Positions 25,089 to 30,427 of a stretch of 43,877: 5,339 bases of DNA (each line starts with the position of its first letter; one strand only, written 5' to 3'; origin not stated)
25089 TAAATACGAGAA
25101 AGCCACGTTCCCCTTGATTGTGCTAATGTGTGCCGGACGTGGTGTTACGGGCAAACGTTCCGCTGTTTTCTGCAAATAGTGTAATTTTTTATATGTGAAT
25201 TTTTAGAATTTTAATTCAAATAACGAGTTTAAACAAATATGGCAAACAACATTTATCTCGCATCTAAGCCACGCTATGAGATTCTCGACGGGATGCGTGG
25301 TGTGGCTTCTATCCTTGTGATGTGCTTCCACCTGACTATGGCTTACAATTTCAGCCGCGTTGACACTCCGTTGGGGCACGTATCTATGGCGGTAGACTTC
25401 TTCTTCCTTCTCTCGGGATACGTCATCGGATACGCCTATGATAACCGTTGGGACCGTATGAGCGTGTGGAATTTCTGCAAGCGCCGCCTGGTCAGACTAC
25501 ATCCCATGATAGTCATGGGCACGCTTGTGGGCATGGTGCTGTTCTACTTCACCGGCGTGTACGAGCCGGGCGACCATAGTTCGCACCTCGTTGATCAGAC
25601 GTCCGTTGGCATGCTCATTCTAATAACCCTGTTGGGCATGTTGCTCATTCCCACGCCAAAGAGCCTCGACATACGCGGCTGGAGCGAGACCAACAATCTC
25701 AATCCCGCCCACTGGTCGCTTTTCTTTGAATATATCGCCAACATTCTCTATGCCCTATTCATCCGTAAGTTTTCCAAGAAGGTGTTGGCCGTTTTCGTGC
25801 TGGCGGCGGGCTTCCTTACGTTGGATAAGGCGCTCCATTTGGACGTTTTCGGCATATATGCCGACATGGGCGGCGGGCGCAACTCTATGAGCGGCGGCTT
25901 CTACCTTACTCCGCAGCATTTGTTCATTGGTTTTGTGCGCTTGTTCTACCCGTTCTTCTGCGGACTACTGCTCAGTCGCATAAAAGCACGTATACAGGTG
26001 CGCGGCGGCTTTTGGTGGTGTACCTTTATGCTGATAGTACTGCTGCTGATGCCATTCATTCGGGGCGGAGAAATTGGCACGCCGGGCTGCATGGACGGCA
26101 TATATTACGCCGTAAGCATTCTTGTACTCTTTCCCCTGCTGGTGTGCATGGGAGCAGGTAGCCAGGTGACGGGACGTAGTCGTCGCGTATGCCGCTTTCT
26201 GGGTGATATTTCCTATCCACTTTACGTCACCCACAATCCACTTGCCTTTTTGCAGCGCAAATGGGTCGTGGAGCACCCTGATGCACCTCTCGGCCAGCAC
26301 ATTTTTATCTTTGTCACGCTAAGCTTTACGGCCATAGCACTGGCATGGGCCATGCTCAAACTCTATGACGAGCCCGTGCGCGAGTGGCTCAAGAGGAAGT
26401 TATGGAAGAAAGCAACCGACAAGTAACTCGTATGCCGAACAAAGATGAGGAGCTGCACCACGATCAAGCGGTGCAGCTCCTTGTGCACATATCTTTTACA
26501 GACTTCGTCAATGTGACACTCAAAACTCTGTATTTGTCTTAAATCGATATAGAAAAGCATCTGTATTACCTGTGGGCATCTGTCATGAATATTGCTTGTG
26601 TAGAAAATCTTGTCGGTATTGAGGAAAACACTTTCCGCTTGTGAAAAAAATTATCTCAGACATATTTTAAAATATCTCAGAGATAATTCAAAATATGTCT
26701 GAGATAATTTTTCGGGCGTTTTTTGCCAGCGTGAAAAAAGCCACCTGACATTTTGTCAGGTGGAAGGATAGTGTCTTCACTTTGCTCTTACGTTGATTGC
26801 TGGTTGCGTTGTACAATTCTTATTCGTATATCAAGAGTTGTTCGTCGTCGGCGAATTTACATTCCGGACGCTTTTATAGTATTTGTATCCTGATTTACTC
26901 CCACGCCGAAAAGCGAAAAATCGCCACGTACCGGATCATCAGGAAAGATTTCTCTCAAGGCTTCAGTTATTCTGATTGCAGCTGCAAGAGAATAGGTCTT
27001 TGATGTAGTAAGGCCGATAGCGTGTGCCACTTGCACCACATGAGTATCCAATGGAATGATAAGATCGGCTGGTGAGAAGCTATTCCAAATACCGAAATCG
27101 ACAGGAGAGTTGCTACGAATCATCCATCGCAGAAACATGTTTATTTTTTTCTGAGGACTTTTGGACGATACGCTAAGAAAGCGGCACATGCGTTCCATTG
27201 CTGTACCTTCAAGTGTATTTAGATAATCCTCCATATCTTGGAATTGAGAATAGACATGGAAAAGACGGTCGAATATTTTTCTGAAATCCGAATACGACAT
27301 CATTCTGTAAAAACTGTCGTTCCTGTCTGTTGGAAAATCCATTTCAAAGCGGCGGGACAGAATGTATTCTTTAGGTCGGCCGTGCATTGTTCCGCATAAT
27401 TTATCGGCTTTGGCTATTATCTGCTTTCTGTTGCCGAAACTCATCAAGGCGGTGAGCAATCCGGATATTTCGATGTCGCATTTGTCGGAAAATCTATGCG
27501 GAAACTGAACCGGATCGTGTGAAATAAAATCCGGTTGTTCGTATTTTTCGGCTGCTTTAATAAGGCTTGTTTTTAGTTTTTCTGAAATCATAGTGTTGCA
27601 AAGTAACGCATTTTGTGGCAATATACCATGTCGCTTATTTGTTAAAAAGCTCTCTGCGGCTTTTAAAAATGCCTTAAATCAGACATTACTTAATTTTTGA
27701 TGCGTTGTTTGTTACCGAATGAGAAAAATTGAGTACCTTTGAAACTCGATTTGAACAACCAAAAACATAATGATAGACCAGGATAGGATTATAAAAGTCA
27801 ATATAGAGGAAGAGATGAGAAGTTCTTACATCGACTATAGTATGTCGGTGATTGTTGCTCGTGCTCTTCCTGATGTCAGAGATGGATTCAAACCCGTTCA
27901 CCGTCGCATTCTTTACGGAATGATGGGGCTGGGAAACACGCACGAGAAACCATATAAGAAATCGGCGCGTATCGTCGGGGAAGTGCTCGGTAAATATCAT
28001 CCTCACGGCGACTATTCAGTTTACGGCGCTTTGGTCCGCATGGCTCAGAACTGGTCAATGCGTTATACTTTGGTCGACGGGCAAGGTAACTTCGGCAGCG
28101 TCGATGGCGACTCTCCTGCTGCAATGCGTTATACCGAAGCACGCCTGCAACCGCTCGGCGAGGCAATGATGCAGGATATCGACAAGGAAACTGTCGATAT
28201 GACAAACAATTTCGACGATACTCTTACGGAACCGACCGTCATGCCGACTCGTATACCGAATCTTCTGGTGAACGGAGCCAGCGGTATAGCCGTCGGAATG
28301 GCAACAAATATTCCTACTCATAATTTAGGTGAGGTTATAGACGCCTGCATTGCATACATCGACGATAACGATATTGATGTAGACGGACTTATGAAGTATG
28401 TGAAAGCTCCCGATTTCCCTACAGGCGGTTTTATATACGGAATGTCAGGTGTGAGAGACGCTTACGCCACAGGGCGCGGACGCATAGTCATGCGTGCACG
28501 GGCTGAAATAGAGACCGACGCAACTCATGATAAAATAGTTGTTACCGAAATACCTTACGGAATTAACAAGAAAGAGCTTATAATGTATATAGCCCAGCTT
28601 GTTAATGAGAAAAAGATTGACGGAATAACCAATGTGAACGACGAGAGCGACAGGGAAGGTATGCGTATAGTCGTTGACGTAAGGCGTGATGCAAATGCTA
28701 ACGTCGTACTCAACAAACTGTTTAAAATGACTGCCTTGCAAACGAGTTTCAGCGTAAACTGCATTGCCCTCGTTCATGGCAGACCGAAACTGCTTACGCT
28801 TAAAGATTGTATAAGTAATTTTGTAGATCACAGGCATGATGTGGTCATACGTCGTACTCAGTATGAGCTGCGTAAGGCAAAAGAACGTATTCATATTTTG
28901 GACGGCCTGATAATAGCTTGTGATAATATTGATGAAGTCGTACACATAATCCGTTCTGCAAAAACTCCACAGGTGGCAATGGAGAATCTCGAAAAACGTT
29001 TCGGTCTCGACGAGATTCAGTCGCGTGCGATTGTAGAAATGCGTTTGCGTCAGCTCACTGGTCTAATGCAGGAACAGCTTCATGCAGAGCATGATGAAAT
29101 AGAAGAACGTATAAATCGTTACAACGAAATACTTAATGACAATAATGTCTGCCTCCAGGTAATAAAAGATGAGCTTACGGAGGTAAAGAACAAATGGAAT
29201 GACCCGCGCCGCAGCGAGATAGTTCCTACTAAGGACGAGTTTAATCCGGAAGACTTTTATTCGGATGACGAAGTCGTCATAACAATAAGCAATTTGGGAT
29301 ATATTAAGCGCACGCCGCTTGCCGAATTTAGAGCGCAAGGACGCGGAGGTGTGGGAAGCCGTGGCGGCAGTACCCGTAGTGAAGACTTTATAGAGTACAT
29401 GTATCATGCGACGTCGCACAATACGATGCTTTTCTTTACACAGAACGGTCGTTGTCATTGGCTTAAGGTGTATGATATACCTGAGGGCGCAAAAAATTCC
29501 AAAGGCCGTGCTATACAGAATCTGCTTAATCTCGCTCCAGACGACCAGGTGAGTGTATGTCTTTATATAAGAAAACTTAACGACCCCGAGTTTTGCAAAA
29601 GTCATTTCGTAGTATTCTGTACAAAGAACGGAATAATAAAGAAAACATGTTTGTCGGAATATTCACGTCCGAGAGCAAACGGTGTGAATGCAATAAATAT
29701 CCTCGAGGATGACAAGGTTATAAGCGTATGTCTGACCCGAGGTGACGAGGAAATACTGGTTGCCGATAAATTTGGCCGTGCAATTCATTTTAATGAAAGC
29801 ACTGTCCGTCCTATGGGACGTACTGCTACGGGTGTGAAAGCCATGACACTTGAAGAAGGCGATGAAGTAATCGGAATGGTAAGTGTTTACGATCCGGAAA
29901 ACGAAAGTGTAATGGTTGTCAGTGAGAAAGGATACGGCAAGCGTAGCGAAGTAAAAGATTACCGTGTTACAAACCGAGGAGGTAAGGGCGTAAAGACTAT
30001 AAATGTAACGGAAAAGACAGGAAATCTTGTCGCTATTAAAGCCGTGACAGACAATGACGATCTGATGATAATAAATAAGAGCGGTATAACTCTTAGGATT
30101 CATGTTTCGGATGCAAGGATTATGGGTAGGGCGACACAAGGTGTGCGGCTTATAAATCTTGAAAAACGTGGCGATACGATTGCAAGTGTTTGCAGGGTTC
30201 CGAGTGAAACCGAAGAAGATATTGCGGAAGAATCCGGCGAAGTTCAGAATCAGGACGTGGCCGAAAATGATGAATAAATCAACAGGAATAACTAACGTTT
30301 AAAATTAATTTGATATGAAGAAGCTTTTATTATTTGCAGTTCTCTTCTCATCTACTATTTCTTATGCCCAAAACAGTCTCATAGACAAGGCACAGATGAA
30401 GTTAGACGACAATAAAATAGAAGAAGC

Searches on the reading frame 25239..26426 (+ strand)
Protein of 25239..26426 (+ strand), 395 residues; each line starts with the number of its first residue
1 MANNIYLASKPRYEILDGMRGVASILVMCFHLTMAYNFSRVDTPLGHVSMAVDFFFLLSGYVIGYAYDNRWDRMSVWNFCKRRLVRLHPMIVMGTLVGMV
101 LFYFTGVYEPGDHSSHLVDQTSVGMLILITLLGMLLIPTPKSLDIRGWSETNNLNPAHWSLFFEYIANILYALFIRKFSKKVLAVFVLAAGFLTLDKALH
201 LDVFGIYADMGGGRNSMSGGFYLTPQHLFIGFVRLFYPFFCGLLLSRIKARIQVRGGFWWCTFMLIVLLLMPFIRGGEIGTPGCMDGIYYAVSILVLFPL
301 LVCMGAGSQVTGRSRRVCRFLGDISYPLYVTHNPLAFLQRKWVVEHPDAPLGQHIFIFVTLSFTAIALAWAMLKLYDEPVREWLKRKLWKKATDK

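Call 7: search_protein_families(library=pfam, proteins=[window:25239-26426:+])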
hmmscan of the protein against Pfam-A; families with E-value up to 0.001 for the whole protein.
window:25239-26426:+ (395 aa): 2 families
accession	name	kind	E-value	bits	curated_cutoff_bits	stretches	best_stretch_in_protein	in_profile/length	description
PF01757.29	Acyl_transf_3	-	8.9e-33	114.1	31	1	15-372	3-324/326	Acyltransferase domain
PF10129.15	OpgC_C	-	7e-07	28.9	21.4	1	16-127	5-115/358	OpgC protein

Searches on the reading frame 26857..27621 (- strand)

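Call 7: search_protein_families(library=pfam, proteins=[window:26857-27621:-])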
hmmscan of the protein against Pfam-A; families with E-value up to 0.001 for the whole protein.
window:26857-27621:- (254 aa): 1 family
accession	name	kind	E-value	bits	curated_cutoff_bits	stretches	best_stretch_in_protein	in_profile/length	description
PF09674.15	DUF2400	-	1.6e-62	211.9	25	1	36-242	1-224/225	Protein of unknown function (DUF2400)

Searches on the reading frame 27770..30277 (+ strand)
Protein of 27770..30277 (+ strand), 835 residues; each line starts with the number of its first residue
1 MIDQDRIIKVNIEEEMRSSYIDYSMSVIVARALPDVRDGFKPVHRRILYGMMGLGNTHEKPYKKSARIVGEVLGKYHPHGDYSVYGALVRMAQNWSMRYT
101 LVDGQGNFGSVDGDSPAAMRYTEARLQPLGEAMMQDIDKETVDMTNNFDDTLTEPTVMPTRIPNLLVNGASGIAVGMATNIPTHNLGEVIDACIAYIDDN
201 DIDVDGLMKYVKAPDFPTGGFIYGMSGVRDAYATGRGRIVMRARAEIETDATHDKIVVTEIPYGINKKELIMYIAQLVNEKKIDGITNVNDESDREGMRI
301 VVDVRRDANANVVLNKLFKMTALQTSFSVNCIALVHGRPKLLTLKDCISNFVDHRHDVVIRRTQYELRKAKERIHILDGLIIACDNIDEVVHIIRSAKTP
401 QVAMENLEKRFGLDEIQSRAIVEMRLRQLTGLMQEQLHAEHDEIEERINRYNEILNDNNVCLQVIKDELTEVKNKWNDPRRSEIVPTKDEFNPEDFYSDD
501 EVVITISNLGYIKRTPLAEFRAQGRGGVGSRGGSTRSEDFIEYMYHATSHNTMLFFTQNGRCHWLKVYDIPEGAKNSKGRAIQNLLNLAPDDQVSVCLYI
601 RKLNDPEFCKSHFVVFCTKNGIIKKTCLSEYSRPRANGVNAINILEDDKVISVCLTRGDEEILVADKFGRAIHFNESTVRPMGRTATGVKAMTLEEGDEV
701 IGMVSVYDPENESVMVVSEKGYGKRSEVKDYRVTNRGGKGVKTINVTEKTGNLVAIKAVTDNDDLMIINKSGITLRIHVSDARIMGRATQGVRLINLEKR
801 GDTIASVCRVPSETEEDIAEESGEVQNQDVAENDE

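Call 8: search_protein_families(library=pfam, proteins=[window:27770-30277:+])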
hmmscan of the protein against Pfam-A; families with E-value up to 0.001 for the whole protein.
window:27770-30277:+ (835 aa): 2 families
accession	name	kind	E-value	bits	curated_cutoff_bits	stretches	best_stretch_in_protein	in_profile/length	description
PF00521.26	DNA_topoisoIV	-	4.4e-168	560.1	31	1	31-469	1-431/432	DNA gyrase/topoisomerase IV, subunit A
PF03989.18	DNA_gyraseA_C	-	1.4e-62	207.3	27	6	713-759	2-47/48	DNA gyrase C-terminal domain, beta-propeller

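Call 62: list_cluster_members(proteins=[P0004, P0008, P0012, window:27770-30277:+])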
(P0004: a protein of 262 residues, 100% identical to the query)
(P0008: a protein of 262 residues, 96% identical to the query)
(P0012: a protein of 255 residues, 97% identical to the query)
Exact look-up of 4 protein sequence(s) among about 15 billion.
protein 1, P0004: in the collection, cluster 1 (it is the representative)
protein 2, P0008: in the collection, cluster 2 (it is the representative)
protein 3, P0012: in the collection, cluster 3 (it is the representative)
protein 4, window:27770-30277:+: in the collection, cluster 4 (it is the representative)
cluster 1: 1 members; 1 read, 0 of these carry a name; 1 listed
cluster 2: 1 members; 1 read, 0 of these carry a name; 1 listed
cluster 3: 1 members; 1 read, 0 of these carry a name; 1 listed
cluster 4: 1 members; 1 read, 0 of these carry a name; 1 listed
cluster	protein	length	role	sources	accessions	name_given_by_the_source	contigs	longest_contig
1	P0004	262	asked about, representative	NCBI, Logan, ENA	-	-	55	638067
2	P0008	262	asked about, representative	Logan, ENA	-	-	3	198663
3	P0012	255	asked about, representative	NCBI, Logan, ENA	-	-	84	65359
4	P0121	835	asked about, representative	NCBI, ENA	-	-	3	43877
